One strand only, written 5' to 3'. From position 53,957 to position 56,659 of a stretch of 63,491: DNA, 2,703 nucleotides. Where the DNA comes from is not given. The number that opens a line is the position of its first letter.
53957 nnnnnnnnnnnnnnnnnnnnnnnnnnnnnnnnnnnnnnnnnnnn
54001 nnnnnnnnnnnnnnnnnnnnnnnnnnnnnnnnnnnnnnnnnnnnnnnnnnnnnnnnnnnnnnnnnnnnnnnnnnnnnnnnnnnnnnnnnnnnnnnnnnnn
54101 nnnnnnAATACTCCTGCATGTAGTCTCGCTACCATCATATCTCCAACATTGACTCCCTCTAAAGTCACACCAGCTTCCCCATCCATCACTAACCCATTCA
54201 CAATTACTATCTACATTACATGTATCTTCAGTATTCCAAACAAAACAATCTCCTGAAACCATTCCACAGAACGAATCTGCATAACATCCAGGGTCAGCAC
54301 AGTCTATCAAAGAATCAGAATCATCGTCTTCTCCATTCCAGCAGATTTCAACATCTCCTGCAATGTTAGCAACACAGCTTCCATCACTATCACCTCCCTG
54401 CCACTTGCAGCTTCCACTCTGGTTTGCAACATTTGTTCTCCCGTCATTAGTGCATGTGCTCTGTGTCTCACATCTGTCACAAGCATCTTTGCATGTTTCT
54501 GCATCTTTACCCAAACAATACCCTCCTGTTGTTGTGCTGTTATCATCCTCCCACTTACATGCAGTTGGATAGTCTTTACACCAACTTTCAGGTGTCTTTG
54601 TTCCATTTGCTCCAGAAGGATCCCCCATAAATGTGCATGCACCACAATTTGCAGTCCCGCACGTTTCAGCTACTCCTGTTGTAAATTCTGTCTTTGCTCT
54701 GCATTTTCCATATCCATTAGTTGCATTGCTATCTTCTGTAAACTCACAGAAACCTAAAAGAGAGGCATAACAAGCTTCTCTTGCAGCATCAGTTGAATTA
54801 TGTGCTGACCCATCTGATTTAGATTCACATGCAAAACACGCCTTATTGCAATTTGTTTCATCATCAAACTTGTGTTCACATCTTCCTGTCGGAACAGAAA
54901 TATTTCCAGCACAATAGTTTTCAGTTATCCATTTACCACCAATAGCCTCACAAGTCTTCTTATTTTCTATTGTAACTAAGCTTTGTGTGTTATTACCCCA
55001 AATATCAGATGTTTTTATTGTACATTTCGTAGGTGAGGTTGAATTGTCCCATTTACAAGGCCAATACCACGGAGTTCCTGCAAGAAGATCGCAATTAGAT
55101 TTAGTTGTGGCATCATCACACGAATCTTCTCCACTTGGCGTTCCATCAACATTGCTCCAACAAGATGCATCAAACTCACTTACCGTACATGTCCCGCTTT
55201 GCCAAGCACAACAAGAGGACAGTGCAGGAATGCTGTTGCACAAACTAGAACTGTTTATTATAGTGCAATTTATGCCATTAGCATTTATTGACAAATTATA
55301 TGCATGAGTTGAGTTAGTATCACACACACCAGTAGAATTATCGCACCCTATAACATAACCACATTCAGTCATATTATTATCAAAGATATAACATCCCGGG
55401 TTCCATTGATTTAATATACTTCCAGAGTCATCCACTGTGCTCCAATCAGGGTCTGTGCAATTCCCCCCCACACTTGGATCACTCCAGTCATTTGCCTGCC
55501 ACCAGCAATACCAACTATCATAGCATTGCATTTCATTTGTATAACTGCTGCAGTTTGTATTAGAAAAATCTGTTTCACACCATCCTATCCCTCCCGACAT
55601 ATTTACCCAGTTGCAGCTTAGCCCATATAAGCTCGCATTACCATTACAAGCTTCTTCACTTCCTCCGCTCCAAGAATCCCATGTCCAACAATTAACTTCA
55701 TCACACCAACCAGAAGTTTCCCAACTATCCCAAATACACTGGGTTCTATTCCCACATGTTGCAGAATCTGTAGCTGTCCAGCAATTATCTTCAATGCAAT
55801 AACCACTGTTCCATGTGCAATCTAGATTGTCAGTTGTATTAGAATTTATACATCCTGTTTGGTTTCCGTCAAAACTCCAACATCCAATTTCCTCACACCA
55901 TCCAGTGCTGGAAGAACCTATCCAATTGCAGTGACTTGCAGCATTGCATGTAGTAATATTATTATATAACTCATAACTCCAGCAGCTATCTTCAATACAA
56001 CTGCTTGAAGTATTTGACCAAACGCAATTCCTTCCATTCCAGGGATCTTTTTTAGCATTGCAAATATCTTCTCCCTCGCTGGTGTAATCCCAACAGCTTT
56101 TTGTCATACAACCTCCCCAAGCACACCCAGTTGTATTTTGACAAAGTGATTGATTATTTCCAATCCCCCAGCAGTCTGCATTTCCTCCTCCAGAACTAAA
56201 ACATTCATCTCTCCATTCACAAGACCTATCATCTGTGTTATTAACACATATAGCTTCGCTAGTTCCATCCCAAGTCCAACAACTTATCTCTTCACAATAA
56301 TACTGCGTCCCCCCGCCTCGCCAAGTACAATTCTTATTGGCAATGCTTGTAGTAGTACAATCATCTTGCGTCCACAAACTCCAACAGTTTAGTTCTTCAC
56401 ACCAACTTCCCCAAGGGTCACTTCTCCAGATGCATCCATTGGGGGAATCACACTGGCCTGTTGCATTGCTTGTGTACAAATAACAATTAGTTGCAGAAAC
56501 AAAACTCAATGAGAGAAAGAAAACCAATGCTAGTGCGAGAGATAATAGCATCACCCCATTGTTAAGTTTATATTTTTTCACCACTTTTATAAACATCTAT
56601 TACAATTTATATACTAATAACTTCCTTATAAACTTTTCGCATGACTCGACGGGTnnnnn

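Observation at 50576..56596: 2006-aa Cys/Trp-rich repeat protein: candidate host-attachment surface giant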

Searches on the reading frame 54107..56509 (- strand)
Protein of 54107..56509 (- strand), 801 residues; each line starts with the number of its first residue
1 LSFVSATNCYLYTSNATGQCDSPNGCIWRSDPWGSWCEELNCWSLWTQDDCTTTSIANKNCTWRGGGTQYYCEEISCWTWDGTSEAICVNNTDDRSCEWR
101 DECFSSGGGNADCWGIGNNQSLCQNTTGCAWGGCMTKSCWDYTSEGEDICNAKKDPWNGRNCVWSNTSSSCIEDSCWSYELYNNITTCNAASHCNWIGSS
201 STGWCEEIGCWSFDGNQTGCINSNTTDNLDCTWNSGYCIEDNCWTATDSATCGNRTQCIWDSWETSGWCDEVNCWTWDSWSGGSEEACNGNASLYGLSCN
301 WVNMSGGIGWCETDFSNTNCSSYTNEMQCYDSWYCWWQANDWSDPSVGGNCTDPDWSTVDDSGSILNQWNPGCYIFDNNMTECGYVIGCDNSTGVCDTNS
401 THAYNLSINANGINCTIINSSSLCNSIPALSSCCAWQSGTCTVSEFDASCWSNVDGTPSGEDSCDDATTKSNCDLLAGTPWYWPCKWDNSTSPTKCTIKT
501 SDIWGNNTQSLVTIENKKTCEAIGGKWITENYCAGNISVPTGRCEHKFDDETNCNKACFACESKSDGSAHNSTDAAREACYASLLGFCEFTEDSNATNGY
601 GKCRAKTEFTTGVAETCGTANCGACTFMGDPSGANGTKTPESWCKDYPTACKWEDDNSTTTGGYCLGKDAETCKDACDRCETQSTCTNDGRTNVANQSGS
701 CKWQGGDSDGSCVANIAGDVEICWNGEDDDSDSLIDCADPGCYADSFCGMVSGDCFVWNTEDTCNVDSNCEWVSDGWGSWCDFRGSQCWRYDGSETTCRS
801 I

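Call 48: predict_structure(alignment_id=A4)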
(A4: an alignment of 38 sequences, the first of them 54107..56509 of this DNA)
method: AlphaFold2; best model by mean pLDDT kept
length: 801 residues; sequences in the alignment: 38
mean_pLDDT: 70.8   pTM: 0.37
mean pLDDT of the five models: 70.8, 68.7, 68.5, 63.9, 63.3
residues with pLDDT >= 90: 97; 70-90: 383; 50-70: 193; < 50: 128
segments of 3 or more residues with pLDDT < 50: 1-6, 357-375, 410-412, 427-433, 444-455, 503-511, 530-542, 608-615, 634-636, 695-698, 717-728, 733-752
pLDDT, mean of each block of 10 residues (from residue 1): 46 70 75 75 80 82 82 90 92 92 78 80 83 93 93 88 93 91 92 90 91 91 84 88 85 85 82 82 81 81 78 76 72 69 64 55 31 49 69 65 58 63 51 52 43 53 78 69 74 70 49 52 56 29 50 72 82 87 75 84 67 53 72 63 84 77 78 69 73 54 67 55 42 39 36 65 81 74 67 57 54
secondary structure, 60 per line:
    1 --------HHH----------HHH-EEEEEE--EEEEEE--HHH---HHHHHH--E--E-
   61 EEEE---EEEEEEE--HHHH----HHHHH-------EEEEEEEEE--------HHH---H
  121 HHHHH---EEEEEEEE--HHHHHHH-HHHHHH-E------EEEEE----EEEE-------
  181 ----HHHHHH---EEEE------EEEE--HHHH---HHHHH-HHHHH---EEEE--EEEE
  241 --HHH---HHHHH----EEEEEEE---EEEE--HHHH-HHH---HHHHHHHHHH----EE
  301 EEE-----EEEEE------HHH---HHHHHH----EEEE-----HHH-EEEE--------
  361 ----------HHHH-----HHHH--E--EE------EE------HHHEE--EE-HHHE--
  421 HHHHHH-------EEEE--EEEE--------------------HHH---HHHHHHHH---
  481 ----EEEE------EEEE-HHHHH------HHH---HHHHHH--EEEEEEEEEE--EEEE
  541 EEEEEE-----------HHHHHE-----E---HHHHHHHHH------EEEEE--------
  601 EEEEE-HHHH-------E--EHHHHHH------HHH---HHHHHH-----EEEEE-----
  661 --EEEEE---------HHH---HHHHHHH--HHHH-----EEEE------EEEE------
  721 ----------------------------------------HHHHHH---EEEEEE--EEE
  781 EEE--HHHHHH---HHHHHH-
elements in order (helices of 4 or more, strands of 3 or more residues): E26-31 E34-39 H48-53 E61-64 E68-74 H77-80 H85-89 E97-105 H120-125 E129-136 H139-145 H147-152 E161-165 E170-173 H185-190 E194-197 E204-207 H210-213 H217-221 H223-227 E231-234 E237-240 H249-253 E258-264 E268-271 H274-277 H285-294 E299-303 E309-313 H326-331 E336-339 E349-352 H371-374 H380-383 H421-426 E434-437 E440-443 H470-477 E485-488 E495-498 H500-504 H517-522 E525-534 E537-546 H558-562 H573-581 E588-592 E601-605 H607-610 H622-627 H640-645 E651-655 E663-667 H683-689 H692-695 E701-704 E711-714 H761-766 E770-775 E778-783 H786-791 H795-800

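Call 51: fold_search(model_id=the predicted structure, library=pdb)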
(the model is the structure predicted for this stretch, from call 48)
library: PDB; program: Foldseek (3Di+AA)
matches with E <= 10: 23; with E <= 0.001: 0
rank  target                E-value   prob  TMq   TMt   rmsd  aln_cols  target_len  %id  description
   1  4i98_B                1.7e+00  0.07  0.05  0.18  14.0       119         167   10  Crystal structure of the complex between ScpA(residues 1-160)-ScpB(residues 1-183) (released 2013-01-30)
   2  6juv_A                3.1e+00  0.05  0.04  0.14  16.9       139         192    5  Crytsal structure of ScpB derived from Pyrococcus yayanosii (released 2020-01-22)
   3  3w6j_C                4.4e+00  0.03  0.05  0.16  13.3       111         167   10  Crystal structure of ScpAB core complex (released 2013-04-24)
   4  6omm_R                4.6e+00  0.03  0.03  0.08  10.5        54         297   13  Cryo-EM structure of formyl peptide receptor 2/lipoxin A4 receptor in complex with Gi (released 2020-02-26)
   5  6tcb_A                5.2e+00  0.09  0.04  0.27   9.5        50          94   10  Crystal structure of protein PA2723 from Pseudomonas aeruginosa PAO1 (released 2020-11-18)
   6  3w6j_E                5.2e+00  0.02  0.04  0.17  13.8       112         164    9  Crystal structure of ScpAB core complex (released 2013-04-24)
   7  3w6j_B                5.5e+00  0.02  0.05  0.16  13.5       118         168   11  Crystal structure of ScpAB core complex (released 2013-04-24)
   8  4fht_B                5.8e+00  0.03  0.04  0.14   6.6        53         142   11  Crystal Structure of the PcaV transcriptional regulator from Streptomyces coelicolor in complex with its natural ligan (released 2013-04-24)
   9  2b0u_C                6.2e+00  0.00  0.05  0.09  24.1       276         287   12  The Structure of the Follistatin:Activin Complex (released 2005-10-11)
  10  3ryk_A                6.5e+00  0.01  0.04  0.10  17.3       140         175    9  1.63 Angstrom resolution crystal structure of dTDP-4-dehydrorhamnose 3,5-epimerase (rfbC) from Bacillus anthracis str. (released 2011-05-25)
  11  1t6s_A                6.9e+00  0.04  0.04  0.17  12.4       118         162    5  Crystal structure of a conserved hypothetical protein from Chlorobium tepidum (released 2004-12-07)
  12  3w6k_B                7.3e+00  0.04  0.04  0.20   6.0        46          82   13  Crystal structure of dimer of ScpB N-terminal domain complexed with ScpA peptide (released 2013-04-24)
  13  9d2l_F                7.8e+00  0.09  0.03  0.21   2.2        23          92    9  FoxP3 multimers bridge four T2G repeat DNAs (released 2025-10-29)
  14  8iue_P                7.8e+00  0.02  0.06  0.12  13.1       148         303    8  RNA polymerase III pre-initiation complex melting complex 1 (released 2023-05-24)
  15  9d2e_B                8.2e+00  0.08  0.03  0.22   6.8        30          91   10  FoxP3 multimers bridge two T4G repeat DNAs (model1) (released 2025-10-29)
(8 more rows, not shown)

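Call 80: find_related_loci(query=A4, collection=viral_contigs, flank=3000)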
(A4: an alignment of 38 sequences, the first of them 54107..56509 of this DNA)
Query A4 (801 aa) in viral_contigs; peptide patterns used: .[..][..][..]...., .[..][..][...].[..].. (x = any residue, [..] = any of these).
42 stretches matched a pattern, but none encodes a relative of the query by tblastn (E <= 1e-3).

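Call 81: fold_search(model_id=the predicted structure, library=viral)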
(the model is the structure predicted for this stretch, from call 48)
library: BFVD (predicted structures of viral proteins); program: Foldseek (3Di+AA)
matches with E <= 10: 51; with E <= 0.001: 0
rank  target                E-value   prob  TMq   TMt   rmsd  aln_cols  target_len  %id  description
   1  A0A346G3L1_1          9.2e-03  0.06  0.05  0.05  32.5       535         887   11  (no name in the UniProt tables at hand)
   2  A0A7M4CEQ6            8.5e-01  0.13  0.05  0.23  15.6       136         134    9  Uncharacterized protein [Pyramimonas orientalis virus 01B]
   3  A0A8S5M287            1.1e+00  0.02  0.04  0.14  18.6       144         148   10  Uncharacterized protein [Siphoviridae sp. ctrfD19]
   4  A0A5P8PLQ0            1.2e+00  0.03  0.04  0.13  21.0       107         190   13  (no name in the UniProt tables at hand)
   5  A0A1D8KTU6            1.7e+00  0.02  0.05  0.10  19.9       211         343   13  Peptidase S74 domain-containing protein [Synechococcus phage S-CAM7]
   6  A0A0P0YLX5            1.9e+00  0.10  0.04  0.13  21.0       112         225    7  (no name in the UniProt tables at hand)
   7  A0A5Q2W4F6            1.9e+00  0.01  0.05  0.04  33.8       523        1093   13  (no name in the UniProt tables at hand)
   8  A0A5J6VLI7            2.0e+00  0.09  0.05  0.15  15.2       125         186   12  Uncharacterized protein (Fragment) [Megaviridae environmental sample]
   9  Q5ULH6                2.4e+00  0.05  0.06  0.14   9.5        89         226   11  Orf138 [Lactobacillus phage LP65]
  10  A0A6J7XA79            2.4e+00  0.00  0.05  0.04  39.5       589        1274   12  Intramolecular chaperone auto-processing domain containing protein [uncultured Caudovirales phage]
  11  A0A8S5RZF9            2.5e+00  0.01  0.04  0.08  35.3       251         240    6  Uncharacterized protein [Myoviridae sp. ctNQV2]
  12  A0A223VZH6            3.4e+00  0.01  0.05  0.08  12.0       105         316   13  Exonuclease [Agrobacterium phage Atu_ph02]
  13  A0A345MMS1            3.6e+00  0.01  0.04  0.04  33.1       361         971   11  (no name in the UniProt tables at hand)
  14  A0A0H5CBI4            3.8e+00  0.03  0.06  0.06  11.5       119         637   14  DNA-directed DNA polymerase (Fragment) [Megavirus sp. 'potager']
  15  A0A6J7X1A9            3.8e+00  0.01  0.05  0.05  29.1       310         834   12  Uncharacterized protein [uncultured Caudovirales phage]
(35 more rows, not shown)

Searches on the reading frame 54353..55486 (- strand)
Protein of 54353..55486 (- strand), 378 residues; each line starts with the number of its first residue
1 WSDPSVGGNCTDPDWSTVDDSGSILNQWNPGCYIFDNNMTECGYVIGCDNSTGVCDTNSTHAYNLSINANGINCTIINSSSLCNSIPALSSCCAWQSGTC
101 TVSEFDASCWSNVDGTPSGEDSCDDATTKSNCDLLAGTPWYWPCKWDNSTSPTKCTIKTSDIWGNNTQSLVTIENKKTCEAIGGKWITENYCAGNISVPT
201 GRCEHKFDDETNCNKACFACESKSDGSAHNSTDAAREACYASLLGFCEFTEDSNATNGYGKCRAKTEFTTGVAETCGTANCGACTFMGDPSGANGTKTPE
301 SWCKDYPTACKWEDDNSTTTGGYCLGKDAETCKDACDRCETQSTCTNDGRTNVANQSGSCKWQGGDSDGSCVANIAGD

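Call 20: search_protein_families(library=pfam, proteins=[window:54353-55486:-], max_evalue=5)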
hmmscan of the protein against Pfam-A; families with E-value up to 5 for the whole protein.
seq(378 aa): 0 families

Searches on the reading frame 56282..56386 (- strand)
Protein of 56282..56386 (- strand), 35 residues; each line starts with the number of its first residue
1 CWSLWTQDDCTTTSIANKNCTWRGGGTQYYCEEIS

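Call 61: search_protein_representatives(alignment_id=A5)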
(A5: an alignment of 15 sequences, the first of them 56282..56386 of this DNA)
Query: 15 sequences, 32 profile positions. Proteins with E-value up to 0.001 (for the whole library): 56; up to 1e-10: 11; up to 1e-30: 0. The best 56 are listed.
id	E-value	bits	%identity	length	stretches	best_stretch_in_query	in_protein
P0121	2.5e-22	94.8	-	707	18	1-30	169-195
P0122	9.9e-19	83.3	-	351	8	1-31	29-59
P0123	6.9e-18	80.6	-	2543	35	1-31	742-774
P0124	1.3e-17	79.8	-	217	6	1-28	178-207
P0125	1.4e-17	79.6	-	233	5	1-30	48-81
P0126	9.1e-17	77.0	-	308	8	1-32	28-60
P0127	5.1e-15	71.4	-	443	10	1-30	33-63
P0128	5.5e-14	68.1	-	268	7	1-32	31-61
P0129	3.6e-13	65.5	-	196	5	1-31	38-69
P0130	3.5e-12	62.4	-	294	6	1-30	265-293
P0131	3.2e-11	59.3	-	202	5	1-30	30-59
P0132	3.0e-10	56.1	-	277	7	1-31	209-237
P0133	6.2e-10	55.2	-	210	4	1-31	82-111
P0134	7.6e-10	54.9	-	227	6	1-30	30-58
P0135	1.1e-09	54.4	-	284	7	1-31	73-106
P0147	7.4e-07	45.3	-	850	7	1-31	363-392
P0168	1.2e-04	38.3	-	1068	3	1-31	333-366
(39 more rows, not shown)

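Call 63: list_cluster_members(proteins=[P0147, P0168, P0123, P0121])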
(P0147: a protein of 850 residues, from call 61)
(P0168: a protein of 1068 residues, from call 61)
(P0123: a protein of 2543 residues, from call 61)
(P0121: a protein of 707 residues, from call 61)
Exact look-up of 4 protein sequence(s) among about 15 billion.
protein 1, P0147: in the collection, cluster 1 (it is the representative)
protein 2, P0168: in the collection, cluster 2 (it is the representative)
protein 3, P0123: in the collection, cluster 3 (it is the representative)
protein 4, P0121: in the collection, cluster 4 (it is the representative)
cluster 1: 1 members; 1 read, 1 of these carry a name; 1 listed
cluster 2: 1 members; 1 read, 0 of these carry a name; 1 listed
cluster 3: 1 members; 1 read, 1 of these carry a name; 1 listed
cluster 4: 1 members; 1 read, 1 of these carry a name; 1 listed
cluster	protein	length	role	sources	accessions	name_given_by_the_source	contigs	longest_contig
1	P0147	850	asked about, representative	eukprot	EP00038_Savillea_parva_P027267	m.58608 g.58608 ORF g.58608 m.58608 type:complete len:851 (+) comp7832_c0_seq1:53-2605(+)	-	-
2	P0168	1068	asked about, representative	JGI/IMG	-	-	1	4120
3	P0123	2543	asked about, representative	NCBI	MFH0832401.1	MAG: PGF-pre-PGF domain-containing protein [Candidatus Aenigmatarchaeota archaeon]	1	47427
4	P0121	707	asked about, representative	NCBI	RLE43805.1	hypothetical protein DRJ16_03430, partial [Candidatus Woesearchaeota archaeon]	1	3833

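Call 64: search_protein_families(library=pfam, proteins=[P0147, P0168, P0121, P0123], max_evalue=0.01)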
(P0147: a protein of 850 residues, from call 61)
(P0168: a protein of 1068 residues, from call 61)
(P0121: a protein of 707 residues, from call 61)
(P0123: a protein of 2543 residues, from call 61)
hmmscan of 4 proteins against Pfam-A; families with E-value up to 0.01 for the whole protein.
P0147 (850 aa): 3 families
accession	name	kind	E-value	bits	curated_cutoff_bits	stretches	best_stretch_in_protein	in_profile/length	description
PF10659.14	Trypan_glycop_C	-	1e-05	26.3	21.4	1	155-228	6-79/104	Trypanosome variant surface glycoprotein C-terminal domain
PF16101.10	PRIMA1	-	0.0048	17.1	38.6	1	678-743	65-127/158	Proline-rich membrane anchor 1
PF22812.1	CR_prot_dom_plant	-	0.0081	17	34.1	1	678-736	3-63/71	Plant cysteine-rich protein domain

P0168 (1068 aa): 2 families
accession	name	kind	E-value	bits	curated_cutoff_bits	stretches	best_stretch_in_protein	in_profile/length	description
PF05048.19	NosD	-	4e-09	36.7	23.6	1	15-129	75-172/212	Periplasmic copper-binding protein (NosD)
PF13229.12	Beta_helix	-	6.4e-09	36.1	25.9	1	16-125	62-157/158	Right handed beta helix region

P0121 (707 aa): 0 families

P0123 (2543 aa): 0 families
